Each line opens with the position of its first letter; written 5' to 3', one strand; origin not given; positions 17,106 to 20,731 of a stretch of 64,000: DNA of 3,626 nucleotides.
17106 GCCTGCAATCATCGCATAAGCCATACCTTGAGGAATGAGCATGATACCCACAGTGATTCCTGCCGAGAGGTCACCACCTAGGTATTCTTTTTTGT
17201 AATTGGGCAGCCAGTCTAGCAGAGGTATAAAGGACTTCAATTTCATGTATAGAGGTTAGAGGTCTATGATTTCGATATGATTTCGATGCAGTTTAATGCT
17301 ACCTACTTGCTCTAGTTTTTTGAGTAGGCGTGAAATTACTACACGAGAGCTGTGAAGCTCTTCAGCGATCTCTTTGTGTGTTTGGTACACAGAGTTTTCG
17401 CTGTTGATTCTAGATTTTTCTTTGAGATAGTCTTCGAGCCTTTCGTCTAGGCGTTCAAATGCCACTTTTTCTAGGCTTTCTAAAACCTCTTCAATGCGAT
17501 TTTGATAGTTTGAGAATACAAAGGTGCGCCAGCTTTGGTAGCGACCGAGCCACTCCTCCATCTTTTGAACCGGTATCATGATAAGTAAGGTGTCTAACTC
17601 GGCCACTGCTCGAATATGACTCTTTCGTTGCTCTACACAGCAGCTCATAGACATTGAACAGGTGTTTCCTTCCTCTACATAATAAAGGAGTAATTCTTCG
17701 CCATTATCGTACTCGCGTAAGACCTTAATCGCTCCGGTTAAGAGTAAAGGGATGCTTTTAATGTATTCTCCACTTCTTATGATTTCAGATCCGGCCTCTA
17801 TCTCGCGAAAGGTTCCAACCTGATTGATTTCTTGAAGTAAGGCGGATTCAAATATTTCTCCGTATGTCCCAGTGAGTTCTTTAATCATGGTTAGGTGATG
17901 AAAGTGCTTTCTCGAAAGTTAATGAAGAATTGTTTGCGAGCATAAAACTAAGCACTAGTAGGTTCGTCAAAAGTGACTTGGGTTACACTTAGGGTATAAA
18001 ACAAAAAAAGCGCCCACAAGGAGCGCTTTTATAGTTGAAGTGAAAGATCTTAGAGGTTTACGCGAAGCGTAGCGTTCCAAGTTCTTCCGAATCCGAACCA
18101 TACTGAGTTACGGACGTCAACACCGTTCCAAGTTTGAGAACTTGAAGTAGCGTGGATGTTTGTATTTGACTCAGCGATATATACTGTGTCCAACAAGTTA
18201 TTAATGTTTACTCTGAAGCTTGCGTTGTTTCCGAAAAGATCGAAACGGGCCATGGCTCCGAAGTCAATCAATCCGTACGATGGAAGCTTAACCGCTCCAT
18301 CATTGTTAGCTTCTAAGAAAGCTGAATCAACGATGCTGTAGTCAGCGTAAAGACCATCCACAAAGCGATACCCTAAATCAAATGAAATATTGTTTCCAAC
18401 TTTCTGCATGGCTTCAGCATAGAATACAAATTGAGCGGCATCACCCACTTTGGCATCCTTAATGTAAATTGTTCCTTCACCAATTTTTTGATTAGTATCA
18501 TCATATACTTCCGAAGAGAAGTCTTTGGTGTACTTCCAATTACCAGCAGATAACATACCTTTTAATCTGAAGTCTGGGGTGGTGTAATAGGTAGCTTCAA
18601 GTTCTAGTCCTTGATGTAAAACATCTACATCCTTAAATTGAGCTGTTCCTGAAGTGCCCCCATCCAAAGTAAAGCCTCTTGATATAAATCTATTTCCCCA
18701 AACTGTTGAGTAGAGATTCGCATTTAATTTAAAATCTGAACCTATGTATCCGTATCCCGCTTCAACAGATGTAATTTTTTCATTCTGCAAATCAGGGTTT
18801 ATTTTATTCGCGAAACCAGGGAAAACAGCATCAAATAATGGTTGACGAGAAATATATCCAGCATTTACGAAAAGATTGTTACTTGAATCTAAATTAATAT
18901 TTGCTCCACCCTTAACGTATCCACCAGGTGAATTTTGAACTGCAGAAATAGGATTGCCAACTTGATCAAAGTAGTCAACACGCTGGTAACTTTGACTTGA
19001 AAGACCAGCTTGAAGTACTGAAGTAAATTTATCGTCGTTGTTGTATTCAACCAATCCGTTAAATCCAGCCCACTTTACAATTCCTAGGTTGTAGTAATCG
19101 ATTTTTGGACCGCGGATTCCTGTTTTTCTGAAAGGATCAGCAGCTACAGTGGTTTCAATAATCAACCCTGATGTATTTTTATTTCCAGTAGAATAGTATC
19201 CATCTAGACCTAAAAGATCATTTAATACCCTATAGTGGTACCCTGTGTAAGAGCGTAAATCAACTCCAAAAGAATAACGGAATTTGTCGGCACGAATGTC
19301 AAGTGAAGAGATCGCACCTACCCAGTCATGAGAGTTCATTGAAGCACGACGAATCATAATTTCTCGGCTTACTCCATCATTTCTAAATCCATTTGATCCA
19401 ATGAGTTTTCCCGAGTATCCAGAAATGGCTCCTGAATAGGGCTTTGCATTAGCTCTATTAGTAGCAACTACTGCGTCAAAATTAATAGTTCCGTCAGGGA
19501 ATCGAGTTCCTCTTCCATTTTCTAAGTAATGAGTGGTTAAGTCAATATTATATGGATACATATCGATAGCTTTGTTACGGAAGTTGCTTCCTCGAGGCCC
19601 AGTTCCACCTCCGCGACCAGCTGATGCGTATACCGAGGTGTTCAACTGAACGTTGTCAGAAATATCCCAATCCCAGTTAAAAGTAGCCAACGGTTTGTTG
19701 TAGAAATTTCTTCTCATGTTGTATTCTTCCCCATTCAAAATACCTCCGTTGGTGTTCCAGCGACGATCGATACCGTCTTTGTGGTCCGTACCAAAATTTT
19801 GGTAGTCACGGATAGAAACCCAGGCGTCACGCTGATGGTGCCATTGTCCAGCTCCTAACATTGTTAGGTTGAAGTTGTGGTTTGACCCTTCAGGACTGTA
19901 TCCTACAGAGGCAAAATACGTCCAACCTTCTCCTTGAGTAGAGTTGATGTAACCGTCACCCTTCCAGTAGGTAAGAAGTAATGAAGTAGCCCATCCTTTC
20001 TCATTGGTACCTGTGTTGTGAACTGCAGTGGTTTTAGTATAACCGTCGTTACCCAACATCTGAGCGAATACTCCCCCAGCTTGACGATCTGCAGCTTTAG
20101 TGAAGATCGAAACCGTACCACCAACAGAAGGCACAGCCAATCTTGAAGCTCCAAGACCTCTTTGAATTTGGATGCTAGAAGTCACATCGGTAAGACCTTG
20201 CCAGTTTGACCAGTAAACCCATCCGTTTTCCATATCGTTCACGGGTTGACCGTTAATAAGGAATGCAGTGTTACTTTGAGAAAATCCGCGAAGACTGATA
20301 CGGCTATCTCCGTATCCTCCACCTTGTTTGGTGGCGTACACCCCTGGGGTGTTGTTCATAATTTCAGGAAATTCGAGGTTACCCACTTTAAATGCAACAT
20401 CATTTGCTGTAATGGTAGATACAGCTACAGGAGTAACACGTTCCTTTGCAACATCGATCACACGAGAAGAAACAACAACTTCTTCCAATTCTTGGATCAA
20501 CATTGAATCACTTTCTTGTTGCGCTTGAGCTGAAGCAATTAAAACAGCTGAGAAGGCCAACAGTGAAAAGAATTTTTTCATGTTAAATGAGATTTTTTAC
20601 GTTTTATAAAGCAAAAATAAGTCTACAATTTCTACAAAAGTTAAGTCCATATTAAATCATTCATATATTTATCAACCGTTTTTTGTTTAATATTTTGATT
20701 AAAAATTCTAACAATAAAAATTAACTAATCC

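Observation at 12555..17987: Four GTnAC-N4-GTTAC dyads, one per promoter region of the sulfur locus, each at a class II-like distance from a -7 box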

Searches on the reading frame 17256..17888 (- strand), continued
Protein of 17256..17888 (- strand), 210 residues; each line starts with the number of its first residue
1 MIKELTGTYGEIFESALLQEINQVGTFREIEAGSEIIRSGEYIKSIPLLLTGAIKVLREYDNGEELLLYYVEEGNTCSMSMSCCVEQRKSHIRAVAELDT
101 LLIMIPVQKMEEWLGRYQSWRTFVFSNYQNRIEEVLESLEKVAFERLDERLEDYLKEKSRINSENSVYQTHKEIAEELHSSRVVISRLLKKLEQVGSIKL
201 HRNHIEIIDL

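Call 71: find_encoding_contigs(protein=P0132, flank=6000, max_places=1)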
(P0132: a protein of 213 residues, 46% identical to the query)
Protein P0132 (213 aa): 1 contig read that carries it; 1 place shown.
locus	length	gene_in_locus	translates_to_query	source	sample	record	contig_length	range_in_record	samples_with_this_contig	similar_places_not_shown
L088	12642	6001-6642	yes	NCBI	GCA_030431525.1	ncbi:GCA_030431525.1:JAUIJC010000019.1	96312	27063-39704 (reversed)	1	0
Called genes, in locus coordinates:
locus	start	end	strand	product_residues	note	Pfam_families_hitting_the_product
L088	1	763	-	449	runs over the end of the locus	PF04055:Radical_SAM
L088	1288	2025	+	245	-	PF01814:Hemerythrin (faint)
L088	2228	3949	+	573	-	PF07732:Cu-oxidase_3, PF07731:Cu-oxidase_2, PF18962:Por_Secre_tail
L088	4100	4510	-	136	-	PF03625:DUF302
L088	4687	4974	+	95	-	PF00581:Rhodanese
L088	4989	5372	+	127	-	PF00581:Rhodanese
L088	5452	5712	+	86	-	PF00403:HMA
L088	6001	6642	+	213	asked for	PF00027:cNMP_binding (weak), PF13545:HTH_Crp_2, PF00325:Crp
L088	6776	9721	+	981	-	PF01839:FG-GAP (faint), PF13517:FG-GAP_3, PF18962:Por_Secre_tail (weak)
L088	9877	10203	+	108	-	-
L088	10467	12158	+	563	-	PF00916:Sulfate_transp, PF01740:STAS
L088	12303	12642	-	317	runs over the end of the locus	PF00582:Usp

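Call 72: find_encoding_contigs(protein=P0147, flank=6000, max_places=1)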
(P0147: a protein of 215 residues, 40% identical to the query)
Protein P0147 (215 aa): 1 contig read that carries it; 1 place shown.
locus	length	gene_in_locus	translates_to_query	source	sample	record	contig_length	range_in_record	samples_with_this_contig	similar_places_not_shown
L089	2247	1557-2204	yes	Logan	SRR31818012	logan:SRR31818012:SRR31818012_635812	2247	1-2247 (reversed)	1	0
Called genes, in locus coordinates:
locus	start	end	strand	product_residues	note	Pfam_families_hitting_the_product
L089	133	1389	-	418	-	PF07992:Pyr_redox_2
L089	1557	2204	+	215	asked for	PF00027:cNMP_binding, PF13545:HTH_Crp_2, PF00325:Crp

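Call 73: find_encoding_contigs(protein=P0158, flank=6000, max_places=1)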
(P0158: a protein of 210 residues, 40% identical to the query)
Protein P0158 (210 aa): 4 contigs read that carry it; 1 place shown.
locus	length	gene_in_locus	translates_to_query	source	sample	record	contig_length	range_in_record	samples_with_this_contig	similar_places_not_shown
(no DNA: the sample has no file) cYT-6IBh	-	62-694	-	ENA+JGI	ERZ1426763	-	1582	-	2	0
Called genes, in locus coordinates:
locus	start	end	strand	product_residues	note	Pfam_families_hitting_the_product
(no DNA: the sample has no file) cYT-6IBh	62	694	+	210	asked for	PF00027:cNMP_binding, PF13545:HTH_Crp_2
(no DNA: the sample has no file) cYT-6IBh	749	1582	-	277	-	?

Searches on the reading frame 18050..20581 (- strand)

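Call 60: search_protein_families(library=ncbifam, proteins=[window:18050-20581:-], max_evalue=0.00001)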
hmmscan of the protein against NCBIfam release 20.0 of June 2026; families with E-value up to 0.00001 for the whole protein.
window:18050-20581:- (843 aa): 1 family
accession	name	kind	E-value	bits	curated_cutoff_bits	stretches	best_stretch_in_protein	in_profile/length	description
TIGR01779.1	TonB-B12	equivalog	1.9e-12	46.5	599.7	1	2-218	2-209/614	TonB-dependent vitamin B12 receptor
